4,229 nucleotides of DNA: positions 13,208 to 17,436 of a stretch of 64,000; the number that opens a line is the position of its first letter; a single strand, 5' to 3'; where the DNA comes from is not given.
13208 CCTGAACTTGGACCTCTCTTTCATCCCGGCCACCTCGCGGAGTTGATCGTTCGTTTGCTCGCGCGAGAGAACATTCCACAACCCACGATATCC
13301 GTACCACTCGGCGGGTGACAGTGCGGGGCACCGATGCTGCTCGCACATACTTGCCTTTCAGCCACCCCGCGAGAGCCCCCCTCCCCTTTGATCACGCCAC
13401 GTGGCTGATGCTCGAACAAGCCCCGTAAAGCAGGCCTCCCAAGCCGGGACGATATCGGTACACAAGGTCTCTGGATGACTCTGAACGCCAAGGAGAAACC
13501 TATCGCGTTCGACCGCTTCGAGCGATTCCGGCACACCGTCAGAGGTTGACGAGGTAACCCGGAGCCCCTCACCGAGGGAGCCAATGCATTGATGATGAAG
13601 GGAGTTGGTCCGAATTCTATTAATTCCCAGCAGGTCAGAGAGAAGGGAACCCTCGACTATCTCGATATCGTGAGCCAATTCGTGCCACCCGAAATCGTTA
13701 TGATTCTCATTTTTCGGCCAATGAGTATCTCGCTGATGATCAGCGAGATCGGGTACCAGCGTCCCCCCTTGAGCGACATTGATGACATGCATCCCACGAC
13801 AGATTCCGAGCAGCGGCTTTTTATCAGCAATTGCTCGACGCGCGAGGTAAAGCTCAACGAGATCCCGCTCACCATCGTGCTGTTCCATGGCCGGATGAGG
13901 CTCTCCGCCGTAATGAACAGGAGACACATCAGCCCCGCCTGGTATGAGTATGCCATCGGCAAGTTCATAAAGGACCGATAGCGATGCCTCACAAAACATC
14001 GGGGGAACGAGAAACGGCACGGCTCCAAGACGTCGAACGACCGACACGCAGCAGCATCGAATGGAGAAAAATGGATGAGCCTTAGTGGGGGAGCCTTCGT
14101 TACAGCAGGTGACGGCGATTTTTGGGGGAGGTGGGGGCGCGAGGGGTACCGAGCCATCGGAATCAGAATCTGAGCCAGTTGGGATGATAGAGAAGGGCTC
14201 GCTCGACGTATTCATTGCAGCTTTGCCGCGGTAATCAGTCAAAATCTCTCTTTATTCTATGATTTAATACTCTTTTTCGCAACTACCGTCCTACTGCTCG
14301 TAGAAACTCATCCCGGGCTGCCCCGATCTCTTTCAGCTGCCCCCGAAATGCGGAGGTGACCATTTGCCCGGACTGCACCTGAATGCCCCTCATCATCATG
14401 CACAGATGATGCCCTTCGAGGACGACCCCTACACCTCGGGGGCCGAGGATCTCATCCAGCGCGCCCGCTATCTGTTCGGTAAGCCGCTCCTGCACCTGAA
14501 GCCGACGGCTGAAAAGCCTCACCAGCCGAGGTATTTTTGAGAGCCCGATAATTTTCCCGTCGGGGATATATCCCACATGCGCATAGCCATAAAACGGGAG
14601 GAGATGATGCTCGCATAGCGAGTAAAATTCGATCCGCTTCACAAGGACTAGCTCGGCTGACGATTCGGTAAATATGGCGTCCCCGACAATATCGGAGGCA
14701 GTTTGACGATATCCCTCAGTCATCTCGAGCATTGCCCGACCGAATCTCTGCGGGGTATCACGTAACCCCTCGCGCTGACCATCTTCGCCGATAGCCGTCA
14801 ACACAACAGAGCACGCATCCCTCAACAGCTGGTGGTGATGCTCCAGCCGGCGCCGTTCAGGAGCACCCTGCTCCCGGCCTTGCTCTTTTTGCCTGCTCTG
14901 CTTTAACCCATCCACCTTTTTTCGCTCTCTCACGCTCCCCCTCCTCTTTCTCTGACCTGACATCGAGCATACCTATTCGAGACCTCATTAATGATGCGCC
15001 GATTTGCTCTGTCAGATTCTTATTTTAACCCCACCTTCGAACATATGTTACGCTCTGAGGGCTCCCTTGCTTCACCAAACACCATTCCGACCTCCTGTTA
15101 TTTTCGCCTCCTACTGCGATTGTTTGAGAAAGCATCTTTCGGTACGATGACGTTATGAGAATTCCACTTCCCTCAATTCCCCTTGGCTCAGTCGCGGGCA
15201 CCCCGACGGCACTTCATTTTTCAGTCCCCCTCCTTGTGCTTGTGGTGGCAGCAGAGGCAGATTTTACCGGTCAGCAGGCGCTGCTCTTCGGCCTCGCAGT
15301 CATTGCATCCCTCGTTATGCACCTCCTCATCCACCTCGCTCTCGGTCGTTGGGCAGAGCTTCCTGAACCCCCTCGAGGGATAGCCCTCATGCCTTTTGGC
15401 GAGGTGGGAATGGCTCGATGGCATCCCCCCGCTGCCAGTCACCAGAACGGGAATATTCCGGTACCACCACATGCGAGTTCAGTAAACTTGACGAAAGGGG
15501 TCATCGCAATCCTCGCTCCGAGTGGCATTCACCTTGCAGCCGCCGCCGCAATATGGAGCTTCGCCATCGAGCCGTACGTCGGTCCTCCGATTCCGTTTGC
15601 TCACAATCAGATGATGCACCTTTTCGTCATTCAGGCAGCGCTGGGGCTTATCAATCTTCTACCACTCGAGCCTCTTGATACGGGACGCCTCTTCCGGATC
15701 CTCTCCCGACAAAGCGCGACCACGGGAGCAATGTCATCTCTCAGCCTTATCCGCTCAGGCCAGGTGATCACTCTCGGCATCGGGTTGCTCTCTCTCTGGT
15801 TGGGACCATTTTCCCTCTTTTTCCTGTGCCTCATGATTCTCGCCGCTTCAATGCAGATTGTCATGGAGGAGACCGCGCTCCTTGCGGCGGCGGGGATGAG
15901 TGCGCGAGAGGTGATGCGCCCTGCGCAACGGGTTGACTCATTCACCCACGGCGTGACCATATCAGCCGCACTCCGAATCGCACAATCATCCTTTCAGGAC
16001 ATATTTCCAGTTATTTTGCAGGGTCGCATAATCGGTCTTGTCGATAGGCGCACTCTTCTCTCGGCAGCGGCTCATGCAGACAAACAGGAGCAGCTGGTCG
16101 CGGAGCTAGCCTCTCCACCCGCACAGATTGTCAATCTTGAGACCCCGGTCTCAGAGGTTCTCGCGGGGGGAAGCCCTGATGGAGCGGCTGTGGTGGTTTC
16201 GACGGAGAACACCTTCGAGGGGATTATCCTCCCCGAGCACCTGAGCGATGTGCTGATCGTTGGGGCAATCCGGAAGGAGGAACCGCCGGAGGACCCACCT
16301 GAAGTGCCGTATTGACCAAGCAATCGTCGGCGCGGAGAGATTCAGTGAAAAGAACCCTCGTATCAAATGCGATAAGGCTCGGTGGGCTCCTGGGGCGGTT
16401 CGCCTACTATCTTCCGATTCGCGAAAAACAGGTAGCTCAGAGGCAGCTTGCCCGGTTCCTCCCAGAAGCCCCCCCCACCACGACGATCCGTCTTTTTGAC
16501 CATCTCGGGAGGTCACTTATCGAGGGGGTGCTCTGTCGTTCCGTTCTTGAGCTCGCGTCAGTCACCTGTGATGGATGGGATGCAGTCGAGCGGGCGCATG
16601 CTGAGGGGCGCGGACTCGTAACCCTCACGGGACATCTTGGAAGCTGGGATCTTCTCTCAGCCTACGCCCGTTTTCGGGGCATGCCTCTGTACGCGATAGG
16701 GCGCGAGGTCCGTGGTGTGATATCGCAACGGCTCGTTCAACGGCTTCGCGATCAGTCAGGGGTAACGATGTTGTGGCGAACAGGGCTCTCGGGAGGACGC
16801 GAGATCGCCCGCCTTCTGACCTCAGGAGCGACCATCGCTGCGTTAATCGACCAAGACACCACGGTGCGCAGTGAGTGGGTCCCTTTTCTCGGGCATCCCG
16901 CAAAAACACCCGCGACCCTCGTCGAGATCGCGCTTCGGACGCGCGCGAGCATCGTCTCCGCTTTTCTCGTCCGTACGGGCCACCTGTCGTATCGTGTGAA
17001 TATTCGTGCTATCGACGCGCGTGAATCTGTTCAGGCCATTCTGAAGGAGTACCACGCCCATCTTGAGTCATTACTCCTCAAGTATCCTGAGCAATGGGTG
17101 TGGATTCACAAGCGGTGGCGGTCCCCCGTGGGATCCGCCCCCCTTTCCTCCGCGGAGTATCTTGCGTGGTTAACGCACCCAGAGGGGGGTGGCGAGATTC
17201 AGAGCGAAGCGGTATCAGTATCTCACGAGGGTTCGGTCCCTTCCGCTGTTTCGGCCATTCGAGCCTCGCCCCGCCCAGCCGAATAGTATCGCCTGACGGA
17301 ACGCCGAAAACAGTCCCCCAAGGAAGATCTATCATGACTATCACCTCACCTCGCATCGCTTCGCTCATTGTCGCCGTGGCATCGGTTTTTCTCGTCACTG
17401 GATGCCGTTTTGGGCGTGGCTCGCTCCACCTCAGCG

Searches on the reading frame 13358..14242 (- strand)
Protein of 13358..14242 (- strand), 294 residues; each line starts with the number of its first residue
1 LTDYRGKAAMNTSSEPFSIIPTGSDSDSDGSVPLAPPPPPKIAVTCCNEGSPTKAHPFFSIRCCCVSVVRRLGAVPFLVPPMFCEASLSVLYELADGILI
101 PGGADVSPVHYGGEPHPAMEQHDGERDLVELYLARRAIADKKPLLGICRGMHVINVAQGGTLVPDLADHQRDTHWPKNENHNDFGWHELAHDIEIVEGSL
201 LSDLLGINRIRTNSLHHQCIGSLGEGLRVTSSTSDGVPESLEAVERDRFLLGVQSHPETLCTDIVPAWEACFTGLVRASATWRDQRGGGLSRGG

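Call 102: search_protein_families(library=pfam, proteins=[window:13358-14242:-], max_evalue=0.00001)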
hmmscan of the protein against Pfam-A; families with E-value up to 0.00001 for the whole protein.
window:13358-14242:- (294 aa): 2 families
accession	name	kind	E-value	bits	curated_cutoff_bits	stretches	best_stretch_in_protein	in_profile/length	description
PF07722.19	Peptidase_C26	-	3.1e-53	181.2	20.5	1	42-258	3-219/219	Peptidase C26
PF00117.34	GATase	-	5.9e-10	39.5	22.8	1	133-262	64-176/190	Glutamine amidotransferase class-I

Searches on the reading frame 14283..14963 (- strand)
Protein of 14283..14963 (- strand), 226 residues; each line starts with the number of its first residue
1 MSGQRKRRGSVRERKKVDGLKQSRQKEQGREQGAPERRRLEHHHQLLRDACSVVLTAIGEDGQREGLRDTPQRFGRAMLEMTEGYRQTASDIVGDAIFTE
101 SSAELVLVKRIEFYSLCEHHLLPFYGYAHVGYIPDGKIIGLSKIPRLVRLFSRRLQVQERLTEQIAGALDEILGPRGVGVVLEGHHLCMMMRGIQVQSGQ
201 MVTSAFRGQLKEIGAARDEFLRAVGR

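Call 102: search_protein_families(library=pfam, proteins=[window:14283-14963:-], max_evalue=0.00001)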
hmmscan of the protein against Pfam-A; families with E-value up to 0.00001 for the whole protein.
window:14283-14963:- (226 aa): 1 family
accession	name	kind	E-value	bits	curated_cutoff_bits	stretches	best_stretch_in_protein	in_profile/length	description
PF01227.27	GTP_cyclohydroI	-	1.4e-68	230.3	27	1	49-224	3-178/179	GTP cyclohydrolase I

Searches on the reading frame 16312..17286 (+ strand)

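Call 102: search_protein_families(library=pfam, proteins=[window:16312-17286:+], max_evalue=0.00001)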
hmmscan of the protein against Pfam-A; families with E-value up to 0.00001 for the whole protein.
window:16312-17286:+ (324 aa): 1 family
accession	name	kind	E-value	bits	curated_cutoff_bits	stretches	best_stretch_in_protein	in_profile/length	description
PF03279.18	Lip_A_acyltrans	-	1.1e-24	87.6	22.3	1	24-270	38-294/295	Bacterial lipid A biosynthesis acyltransferase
